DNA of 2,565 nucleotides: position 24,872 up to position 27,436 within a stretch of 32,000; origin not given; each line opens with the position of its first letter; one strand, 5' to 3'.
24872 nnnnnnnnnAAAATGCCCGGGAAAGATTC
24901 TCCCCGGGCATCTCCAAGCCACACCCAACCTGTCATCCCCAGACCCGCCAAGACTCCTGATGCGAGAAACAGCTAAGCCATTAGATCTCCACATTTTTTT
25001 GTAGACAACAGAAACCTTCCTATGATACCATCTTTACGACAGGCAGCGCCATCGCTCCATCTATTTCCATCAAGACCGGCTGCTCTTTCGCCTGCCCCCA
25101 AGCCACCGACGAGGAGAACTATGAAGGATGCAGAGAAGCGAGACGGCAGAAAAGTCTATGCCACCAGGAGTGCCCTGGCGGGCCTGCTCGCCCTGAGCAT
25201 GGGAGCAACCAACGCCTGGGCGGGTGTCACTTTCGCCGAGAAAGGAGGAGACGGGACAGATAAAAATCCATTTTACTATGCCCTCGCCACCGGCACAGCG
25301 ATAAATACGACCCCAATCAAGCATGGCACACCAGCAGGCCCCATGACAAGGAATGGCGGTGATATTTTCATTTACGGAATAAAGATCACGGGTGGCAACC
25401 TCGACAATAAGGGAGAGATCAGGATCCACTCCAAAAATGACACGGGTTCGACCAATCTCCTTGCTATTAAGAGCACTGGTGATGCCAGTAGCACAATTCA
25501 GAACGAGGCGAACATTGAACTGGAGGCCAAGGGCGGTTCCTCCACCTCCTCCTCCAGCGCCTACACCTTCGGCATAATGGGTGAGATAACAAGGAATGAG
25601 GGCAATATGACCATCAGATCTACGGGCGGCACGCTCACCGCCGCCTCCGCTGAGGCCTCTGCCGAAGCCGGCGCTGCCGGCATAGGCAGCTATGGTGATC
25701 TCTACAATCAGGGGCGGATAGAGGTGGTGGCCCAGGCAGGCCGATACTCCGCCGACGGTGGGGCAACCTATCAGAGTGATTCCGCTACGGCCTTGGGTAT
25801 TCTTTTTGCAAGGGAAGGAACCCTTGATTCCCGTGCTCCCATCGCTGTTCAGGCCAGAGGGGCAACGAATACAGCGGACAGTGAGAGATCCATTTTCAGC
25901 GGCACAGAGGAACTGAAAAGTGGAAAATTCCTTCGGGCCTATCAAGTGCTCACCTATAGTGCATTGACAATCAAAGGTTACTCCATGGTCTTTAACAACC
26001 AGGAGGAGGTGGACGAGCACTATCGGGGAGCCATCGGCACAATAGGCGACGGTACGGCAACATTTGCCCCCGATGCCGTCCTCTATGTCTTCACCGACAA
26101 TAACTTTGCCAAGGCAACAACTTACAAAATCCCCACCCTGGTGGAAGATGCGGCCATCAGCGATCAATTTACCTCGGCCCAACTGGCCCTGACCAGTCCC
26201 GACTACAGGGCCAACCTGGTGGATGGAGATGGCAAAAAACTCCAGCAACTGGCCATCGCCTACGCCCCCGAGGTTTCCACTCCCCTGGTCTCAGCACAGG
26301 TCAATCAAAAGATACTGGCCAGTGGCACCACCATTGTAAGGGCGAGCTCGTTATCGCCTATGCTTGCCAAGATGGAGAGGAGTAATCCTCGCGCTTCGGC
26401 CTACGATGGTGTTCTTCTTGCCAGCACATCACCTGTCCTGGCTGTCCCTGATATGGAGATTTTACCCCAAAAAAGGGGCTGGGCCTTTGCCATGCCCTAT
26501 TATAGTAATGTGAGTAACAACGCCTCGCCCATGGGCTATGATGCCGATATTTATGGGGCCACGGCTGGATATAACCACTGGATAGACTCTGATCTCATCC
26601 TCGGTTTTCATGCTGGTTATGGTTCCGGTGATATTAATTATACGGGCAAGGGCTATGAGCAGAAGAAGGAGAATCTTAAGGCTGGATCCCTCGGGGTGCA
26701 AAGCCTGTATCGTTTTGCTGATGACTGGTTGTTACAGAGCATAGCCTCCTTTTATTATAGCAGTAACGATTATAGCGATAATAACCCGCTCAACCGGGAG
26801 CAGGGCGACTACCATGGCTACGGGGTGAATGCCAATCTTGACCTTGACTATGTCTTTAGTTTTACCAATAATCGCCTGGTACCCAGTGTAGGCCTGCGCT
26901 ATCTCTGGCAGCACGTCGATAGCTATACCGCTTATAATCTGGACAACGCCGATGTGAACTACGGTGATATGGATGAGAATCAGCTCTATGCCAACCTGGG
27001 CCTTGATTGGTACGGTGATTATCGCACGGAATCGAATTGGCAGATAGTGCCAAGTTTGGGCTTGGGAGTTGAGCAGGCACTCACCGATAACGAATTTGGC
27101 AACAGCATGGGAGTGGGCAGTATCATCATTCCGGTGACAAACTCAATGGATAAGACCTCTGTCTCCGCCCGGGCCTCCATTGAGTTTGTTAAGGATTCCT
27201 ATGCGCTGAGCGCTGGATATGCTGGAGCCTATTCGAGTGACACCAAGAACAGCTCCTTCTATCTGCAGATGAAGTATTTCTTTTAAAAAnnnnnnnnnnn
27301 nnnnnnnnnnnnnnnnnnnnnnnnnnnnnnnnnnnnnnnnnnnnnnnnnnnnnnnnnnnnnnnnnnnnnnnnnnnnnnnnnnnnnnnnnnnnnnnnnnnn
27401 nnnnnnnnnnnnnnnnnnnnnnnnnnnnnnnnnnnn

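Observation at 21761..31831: Tandem triplet of autotransporters built from an unrecognised repeat present in about 12, 4 and 23 copies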

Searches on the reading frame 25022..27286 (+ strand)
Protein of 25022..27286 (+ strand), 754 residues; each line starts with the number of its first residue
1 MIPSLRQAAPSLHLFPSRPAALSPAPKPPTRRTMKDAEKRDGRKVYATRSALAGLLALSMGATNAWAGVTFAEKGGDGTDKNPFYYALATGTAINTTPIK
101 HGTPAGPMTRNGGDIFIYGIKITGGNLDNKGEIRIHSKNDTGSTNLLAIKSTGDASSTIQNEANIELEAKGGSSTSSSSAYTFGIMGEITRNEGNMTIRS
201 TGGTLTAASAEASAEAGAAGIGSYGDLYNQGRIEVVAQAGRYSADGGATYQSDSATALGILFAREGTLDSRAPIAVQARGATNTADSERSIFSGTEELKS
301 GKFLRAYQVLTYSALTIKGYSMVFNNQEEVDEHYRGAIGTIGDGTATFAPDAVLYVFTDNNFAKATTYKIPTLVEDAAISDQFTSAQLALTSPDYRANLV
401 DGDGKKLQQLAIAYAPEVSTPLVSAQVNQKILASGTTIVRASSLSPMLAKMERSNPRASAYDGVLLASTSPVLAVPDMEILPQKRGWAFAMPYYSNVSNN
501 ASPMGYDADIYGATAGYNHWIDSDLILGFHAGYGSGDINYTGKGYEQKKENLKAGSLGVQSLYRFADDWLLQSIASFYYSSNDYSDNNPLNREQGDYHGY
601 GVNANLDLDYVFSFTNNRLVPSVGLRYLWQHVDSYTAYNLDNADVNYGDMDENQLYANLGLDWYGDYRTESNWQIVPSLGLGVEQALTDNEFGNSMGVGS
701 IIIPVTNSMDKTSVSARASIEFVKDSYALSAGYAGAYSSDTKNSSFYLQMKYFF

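Call 6: search_protein_families(library=pfam, proteins=[window:25022-27286:+], max_evalue=1)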
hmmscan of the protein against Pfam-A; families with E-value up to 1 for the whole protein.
window:25022-27286:+ (754 aa): 1 family
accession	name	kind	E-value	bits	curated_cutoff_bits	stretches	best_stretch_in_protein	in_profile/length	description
PF03797.25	Autotransporter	-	3.2e-31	109.5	26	1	487-733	2-254/255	Autotransporter beta-domain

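Call 7: search_protein_families(library=ncbifam, proteins=[window:25022-27286:+], max_evalue=1)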
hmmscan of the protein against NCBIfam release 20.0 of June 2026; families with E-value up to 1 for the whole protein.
window:25022-27286:+ (754 aa): 0 families

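Call 32: find_related_loci(query=A3, collection=genome_contigs, flank=10000)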
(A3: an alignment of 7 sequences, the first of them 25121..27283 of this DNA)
Query A3 (721 aa) in genome_contigs; peptide patterns used: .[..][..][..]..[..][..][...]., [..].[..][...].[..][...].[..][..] (x = any residue, [..] = any of these).
17 stretches matched a pattern; 1 encode a relative of the query (tblastn E <= 1e-3); 1 distinct loci.
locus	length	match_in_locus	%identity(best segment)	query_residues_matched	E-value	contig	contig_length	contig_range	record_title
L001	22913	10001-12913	47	6-721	0e+0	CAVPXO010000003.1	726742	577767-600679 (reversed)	MAG: uncultured delta proteobacterium isolate MFD01721.bin.1.130 genome assembly, contig: contig_1583, whole genome shot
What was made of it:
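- Tried and rejected: A scan with A3 found one locus (call 32).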

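Call 34: predict_structure(alignment_id=A2)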
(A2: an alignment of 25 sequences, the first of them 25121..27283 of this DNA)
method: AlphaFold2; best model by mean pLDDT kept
length: 721 residues; sequences in the alignment: 25
mean_pLDDT: 83.8   pTM: 0.74
mean pLDDT of the five models: 83.8, 82.8, 82.7, 81.3, 80.7
residues with pLDDT >= 90: 395; 70-90: 207; 50-70: 56; < 50: 63
segments of 3 or more residues with pLDDT < 50: 1-32, 260-263, 423-446
pLDDT, mean of each block of 10 residues (from residue 1): 32 35 32 50 75 89 89 81 91 92 92 89 83 94 92 94 96 78 96 94 94 86 96 94 91 53 66 95 93 89 91 89 76 82 73 68 75 72 90 91 83 82 44 40 49 92 92 95 92 95 94 92 96 91 97 83 96 95 92 96 88 93 95 89 94 90 89 89 94 93 92 94 89
secondary structure, 60 per line:
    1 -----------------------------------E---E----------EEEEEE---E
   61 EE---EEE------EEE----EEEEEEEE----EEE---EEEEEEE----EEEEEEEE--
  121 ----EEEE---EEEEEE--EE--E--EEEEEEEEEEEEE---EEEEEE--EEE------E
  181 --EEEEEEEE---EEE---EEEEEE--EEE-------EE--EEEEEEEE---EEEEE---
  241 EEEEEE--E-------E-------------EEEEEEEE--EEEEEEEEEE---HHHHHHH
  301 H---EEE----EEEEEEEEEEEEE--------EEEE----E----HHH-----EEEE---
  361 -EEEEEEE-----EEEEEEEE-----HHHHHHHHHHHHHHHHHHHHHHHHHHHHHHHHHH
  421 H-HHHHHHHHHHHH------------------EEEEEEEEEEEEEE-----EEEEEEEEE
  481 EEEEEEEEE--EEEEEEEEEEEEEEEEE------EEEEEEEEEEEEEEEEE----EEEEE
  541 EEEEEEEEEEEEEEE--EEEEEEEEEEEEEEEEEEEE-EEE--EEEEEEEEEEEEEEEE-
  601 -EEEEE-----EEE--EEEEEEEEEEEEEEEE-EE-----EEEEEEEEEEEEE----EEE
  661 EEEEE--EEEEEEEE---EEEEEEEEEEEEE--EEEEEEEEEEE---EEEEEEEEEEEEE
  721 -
elements in order (helices of 4 or more, strands of 3 or more residues): E51-56 E60-62 E66-68 E75-77 E82-89 E94-96 E100-106 E111-118 E125-128 E132-137 E147-159 E163-168 E171-173 E183-190 E194-196 E200-205 E208-210 E222-229 E233-237 E241-246 E271-278 E281-290 H294-301 E305-307 E312-324 E333-336 E354-357 E362-368 E374-381 H387-421 H423-434 E453-466 E472-489 E492-508 E515-531 E536-555 E558-577 E579-581 E584-599 E602-606 E612-614 E617-632 E641-653 E658-665 E668-675 E679-691 E694-704 E708-720
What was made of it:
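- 25121..27286 (+): Gene B = DP2470 (721 aa from the MKD start), an autotransporter with 1 clear unit plus 2-3 degenerate ones. AF2 full-length model: pLDDT 83.8, helix 387-434, barrel 453-720 (call 34)
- On Type Va (classical monomeric) autotransporter: I could not confirm the exact strand count from the DSSP string alone (call 34). AF2 predicts a helix at 387-434 immediately before the barrel in B (call 34).
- It shows a helix at 387-434 followed by a barrel (call 34). Its full-length AF2 model is well folded (pLDDT 83.8, call 34).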

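Call 38: fold_search(model_id=the predicted structure, library=pdb)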
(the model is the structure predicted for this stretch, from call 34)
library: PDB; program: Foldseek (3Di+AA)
matches with E <= 10: 1010; with E <= 0.001: 240
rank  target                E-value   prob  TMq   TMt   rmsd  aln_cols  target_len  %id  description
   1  3kvn_X                8.5e-15  1.00  0.34  0.39  10.4       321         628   16  Crystal structure of the full-length autotransporter EstA from Pseudomonas aeruginosa (released 2010-01-26)
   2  3kvn_A                1.3e-14  1.00  0.34  0.39  11.9       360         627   16  Crystal structure of the full-length autotransporter EstA from Pseudomonas aeruginosa (released 2010-01-26)
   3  9oqa                  5.3e-13  1.00  0.33  0.38  11.7       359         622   18  Cryo-EM structure of AaaA, a Pseudomonas Aeruginosa autotransporter (released 2025-08-13)
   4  3slt                  3.7e-12  1.00  0.30  0.66  16.9       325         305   14  Pre-cleavage Structure of the Autotransporter EspP - N1023S Mutant (released 2011-11-16)
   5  3slo                  6.1e-12  1.00  0.32  0.70  16.0       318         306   14  Pre-cleavage Structure of the Autotransporter EspP - N1023D mutant (released 2011-11-16)
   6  1uyn                  6.5e-12  1.00  0.32  0.79  10.2       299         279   15  Translocator domain of autotransporter NalP from Neisseria meningitidis (released 2004-03-18)
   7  3slj                  6.8e-12  1.00  0.32  0.69  16.1       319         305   14  Pre-cleavage Structure of the Autotransporter EspP - N1023A mutant (released 2011-11-16)
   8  1uyo                  3.3e-11  1.00  0.32  0.81  13.1       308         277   15  Translocator domain of autotransporter NalP from Neisseria meningitidis (released 2004-03-19)
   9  8bo2_P                3.1e-10  1.00  0.30  0.66  11.8       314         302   13  BAM-EspP complex structure with BamA-S425C/EspP-S1299C mutations in nanodisc (released 2023-04-26)
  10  4mee                  3.5e-10  1.00  0.31  0.68  14.9       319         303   14  Crystal structure of the transport unit of the autotransporter AIDA-I from Escherichia coli (released 2014-06-04)
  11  3aeh_A                6.1e-10  1.00  0.28  0.67  18.9       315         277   13  Integral membrane domain of autotransporter Hbp (released 2010-07-07)
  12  3qq2_C                8.7e-10  1.00  0.29  0.79   5.3       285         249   15  Crystal Structure of the Beta Domain of the Bordetella Autotransporter Brka (released 2011-04-13)
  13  3qq2_A                1.0e-09  1.00  0.29  0.76   4.7       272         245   14  Crystal Structure of the Beta Domain of the Bordetella Autotransporter Brka (released 2011-04-13)
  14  2qom_B                1.0e-09  1.00  0.28  0.66   5.6       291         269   12  The crystal structure of the E.coli EspP autotransporter Beta-domain. (released 2007-11-13)
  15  3qq2_B                1.3e-09  1.00  0.30  0.80   3.8       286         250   16  Crystal Structure of the Beta Domain of the Bordetella Autotransporter Brka (released 2011-04-13)
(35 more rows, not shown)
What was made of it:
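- On Type Va (classical monomeric) autotransporter: The AF2 barrel superposes on NalP, BrkA, EspP, AIDA-I, Hbp and EstA with target TM 0.66-0.81 (call 38).
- Closest known: Classical type Va autotransporters with beta-helical passengers. Same: Signal peptide, beta-rich repetitive passenger, helix and a C-terminal PF03797 barrel (calls 6, 34, 38).
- Foldseek matches that barrel to EstA, AaaA, EspP, NalP, AIDA-I, Hbp and BrkA (E 1e-14 to 1e-9; target TM 0.66-0.81) (call 38).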

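Call 70: find_related_loci(query=A3, collection=metagenome_contigs, flank=8000)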
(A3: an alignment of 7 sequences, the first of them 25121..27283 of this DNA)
Query A3 (721 aa) in metagenome_contigs; peptide patterns used: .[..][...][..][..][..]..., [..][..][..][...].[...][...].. (x = any residue, [..] = any of these).
245 stretches matched a pattern, but none encodes a relative of the query by tblastn (E <= 1e-3).
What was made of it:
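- Tried and rejected: The metagenome scan found nothing (call 70).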
